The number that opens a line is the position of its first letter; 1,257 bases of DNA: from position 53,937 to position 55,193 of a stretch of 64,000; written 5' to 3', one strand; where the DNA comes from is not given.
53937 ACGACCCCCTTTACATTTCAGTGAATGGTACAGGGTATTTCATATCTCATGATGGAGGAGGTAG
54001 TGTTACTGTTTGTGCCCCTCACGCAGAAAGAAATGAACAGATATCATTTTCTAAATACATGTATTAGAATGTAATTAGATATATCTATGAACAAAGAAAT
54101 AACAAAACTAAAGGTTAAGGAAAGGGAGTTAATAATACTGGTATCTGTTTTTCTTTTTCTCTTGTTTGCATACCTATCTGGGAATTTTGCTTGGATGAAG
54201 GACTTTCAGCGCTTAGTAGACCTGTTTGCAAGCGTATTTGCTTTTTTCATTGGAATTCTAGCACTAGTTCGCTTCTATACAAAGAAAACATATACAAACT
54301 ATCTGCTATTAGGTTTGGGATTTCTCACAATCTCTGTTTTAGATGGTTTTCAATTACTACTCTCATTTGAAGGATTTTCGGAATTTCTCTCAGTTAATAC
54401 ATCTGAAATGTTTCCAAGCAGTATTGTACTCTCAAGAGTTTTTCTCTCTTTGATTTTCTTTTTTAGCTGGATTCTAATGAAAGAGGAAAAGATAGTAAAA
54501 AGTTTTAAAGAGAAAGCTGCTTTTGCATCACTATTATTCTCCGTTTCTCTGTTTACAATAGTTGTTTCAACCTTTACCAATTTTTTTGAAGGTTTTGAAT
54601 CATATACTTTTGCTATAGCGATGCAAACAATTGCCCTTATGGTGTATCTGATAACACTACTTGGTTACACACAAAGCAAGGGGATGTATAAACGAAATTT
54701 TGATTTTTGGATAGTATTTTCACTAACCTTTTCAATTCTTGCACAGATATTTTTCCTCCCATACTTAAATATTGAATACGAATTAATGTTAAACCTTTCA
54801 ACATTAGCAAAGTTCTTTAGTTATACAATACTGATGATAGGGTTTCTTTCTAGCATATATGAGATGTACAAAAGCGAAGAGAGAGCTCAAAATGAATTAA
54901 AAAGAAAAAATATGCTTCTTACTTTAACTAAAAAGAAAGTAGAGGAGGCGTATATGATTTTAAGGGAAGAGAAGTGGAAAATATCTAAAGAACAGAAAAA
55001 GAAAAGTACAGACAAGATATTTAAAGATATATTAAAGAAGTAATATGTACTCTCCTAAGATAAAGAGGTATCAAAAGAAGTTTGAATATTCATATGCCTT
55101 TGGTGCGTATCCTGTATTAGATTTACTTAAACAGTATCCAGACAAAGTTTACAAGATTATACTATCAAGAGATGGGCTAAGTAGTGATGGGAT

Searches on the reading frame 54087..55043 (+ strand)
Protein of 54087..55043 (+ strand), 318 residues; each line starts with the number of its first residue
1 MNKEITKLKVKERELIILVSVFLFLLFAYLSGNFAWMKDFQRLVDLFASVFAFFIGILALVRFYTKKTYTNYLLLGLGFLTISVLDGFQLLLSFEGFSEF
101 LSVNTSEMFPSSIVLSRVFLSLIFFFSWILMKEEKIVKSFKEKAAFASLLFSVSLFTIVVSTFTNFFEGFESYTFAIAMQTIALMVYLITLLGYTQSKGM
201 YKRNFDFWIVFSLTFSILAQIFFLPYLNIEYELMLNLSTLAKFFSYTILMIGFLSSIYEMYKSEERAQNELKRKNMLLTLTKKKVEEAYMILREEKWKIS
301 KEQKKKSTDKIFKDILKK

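Call 47: search_protein_families(library=pfam, proteins=[window:54087-55043:+])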
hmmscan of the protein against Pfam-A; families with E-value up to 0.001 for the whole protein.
window:54087-55043:+ (318 aa): 1 family
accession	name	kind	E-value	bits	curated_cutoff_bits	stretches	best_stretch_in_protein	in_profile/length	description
PF17159.10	MASE3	-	2e-10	41.1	31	1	41-254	10-219/226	Membrane-associated sensor domain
